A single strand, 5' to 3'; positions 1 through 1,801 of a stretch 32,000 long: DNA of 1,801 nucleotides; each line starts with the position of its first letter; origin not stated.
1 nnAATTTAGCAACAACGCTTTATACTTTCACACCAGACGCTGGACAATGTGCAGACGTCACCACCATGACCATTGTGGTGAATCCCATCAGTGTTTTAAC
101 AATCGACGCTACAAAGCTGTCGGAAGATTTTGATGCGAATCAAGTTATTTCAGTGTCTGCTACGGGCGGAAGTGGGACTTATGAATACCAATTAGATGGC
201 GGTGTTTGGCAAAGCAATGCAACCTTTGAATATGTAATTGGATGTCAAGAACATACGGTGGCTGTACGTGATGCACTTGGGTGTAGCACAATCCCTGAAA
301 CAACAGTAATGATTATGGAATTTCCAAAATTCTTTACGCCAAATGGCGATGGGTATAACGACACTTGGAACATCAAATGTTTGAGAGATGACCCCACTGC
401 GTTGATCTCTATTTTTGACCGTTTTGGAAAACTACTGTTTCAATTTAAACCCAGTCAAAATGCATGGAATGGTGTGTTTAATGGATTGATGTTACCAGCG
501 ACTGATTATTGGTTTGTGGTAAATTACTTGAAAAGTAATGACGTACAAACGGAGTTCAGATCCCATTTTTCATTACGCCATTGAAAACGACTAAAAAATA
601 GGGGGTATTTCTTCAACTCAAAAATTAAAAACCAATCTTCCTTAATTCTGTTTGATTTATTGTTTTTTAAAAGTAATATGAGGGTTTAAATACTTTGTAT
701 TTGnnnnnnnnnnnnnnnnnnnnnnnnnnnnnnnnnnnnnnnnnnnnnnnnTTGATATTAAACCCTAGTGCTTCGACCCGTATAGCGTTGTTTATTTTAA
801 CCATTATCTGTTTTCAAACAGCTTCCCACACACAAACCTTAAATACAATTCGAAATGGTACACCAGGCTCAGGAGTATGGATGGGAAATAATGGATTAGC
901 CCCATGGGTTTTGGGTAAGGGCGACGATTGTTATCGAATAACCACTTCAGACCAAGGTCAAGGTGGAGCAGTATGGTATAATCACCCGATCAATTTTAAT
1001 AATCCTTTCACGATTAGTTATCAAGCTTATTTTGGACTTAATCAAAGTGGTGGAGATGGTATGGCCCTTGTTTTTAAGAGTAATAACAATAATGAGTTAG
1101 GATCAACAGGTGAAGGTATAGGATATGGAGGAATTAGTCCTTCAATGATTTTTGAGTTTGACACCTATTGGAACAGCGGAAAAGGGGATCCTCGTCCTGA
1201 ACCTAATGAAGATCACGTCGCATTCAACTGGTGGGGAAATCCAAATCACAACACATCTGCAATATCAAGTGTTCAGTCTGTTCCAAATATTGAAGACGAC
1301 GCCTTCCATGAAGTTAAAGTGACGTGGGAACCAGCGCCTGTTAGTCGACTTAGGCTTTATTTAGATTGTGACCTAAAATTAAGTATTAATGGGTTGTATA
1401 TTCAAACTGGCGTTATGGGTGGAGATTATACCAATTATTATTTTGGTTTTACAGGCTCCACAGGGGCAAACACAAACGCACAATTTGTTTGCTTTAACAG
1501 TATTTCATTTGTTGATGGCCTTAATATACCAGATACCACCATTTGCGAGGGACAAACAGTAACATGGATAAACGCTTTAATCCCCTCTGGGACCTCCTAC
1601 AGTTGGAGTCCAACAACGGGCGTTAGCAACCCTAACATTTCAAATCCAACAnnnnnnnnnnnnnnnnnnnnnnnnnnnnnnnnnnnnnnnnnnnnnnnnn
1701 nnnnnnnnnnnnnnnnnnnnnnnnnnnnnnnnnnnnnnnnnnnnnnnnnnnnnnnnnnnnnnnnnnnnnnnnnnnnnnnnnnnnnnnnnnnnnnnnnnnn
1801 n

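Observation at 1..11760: Head-to-tail array of four lectin-headed T9SS adhesin paralogs in graded states: intact, frameshifted and decayed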

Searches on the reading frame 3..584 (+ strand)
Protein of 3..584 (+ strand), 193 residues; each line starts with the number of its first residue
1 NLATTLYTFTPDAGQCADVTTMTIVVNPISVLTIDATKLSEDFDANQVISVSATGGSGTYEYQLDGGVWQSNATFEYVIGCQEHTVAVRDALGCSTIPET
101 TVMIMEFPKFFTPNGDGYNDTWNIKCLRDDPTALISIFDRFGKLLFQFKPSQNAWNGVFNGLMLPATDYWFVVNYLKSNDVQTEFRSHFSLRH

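Call 7: search_protein_families(library=pfam, proteins=[window:3-584:+], max_evalue=0.01)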
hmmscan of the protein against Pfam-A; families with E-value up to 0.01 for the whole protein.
window:3-584:+ (193 aa): 2 families
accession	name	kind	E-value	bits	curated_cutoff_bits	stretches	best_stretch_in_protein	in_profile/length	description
PF13585.12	CHU_C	-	4.3e-17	62.5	27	1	106-182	2-77/86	CHU_C Type IX secretion signal domain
PF13573.12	SprB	-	0.00025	21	28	1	49-67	17-35/37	SprB repeat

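Call 8: search_protein_families(library=ncbifam, proteins=[window:3-584:+], max_evalue=0.01)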
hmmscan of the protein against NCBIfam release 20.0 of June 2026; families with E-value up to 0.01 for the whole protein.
window:3-584:+ (193 aa): 1 family
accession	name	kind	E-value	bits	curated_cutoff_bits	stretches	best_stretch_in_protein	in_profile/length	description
TIGR04131.1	Bac_Flav_CTERM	domain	1e-31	108.9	35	1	106-192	2-84/85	T9SS type B sorting domain-containing protein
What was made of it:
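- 1..584 (+): 3' end of copy 1 (FORMB_09530, 873 aa in full): last repeat, SprB-like motif and T9SS type B CTD (about 318-581). TIGR04131 108.9 bits, CHU_C 62.5 bits (calls 7, 8).
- Checked: It carries TIGR04131 at 108.9 bits against a cut-off of 35 (call 8).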

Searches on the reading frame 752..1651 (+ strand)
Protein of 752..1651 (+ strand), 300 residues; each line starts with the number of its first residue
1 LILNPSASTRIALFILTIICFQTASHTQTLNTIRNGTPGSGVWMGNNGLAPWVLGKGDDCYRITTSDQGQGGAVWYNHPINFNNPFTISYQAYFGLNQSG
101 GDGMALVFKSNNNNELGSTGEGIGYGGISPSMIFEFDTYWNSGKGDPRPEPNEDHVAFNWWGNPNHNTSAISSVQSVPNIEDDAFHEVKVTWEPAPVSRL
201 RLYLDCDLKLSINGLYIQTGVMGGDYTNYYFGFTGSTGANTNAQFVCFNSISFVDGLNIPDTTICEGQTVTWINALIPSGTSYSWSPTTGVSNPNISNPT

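Call 34: find_related_loci(query=A2, collection=genome_contigs, flank=10000)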
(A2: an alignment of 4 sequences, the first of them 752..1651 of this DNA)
Query A2 (300 aa) in genome_contigs; peptide patterns used: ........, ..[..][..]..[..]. (x = any residue, [..] = any of these).
79 stretches matched a pattern; 44 encode a relative of the query (tblastn E <= 1e-3); 43 distinct loci.
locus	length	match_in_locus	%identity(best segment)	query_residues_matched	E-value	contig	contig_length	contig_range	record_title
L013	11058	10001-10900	71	1-298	6e-137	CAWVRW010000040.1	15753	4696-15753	MAG TPA_asm: uncultured Formosa sp. isolate ERR3589586_binner13_28 genome assembly, contig: ERZ7462638.2273, whole genom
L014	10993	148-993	47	1-300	2e-74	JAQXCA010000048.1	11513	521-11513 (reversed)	MAG: Flavobacteriaceae bacterium isolate cluster4_bin.32 k119_310640, whole genome shotgun sequence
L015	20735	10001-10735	50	54-299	6e-68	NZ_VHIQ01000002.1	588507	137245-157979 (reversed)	Paucihalobacter ruber strain CWB-1 Scaffold2, whole genome shotgun sequence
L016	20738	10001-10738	50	54-300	2e-67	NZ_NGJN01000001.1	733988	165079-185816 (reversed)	Winogradskyella aurantia strain WNB302 contig1, whole genome shotgun sequence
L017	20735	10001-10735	50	54-299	4e-67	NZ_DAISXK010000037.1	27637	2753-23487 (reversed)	MAG: Paucihalobacter sp. isolate CTOTU7357 NODE_1802_length_27637_cov_5.392756, whole genome shotgun sequence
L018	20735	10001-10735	49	54-299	8e-67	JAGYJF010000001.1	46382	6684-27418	MAG: Flavobacteriaceae bacterium isolate M30B34 k51_430956_flag_0_multi_92.9783_len_46382, whole genome shotgun sequence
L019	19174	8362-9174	47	11-299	1e-64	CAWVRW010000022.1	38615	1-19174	MAG TPA_asm: uncultured Formosa sp. isolate ERR3589586_binner13_28 genome assembly, contig: ERZ7462638.472, whole genome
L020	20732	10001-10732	48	56-300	2e-64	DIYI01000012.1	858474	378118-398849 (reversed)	MAG TPA_asm: Jejuia sp. UBA6058 UBA6058_contig_347, whole genome shotgun sequence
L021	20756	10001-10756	48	53-300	6e-63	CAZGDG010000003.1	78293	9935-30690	MAG TPA_asm: uncultured Flavobacteriaceae bacterium isolate binchicken_co405_97 genome assembly, contig: NODE_405_length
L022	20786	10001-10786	46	46-299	2e-62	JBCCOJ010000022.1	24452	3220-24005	MAG: Bacteroidota bacterium isolate P01_D01_bin.100 k141_3177868_length_24452_cov_12.0000, whole genome shotgun sequence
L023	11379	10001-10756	47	53-300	1e-62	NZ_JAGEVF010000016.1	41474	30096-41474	Winogradskyella pelagia strain DF17 scaffold_16_length=41475, whole genome shotgun sequence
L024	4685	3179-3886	51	57-294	4e-62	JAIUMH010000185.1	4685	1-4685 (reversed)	MAG: Flavobacteriaceae bacterium isolate PBR18_bin10A bin10A.contig0184, whole genome shotgun sequence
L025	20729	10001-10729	47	57-300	8e-61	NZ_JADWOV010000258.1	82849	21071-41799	Polaribacter sp. BAL334 k141_259, whole genome shotgun sequence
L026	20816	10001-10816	45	11-298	8e-61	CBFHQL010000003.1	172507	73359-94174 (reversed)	MAG: Flavobacteriaceae bacterium isolate AGTU_55_bin_52_permissive genome assembly, contig: AGTU_55_bin_52_permissive_c3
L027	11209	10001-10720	48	57-297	3e-60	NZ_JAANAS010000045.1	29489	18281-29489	Psychroflexus maritimus strain C1 scaffold_25_length_29489, whole genome shotgun sequence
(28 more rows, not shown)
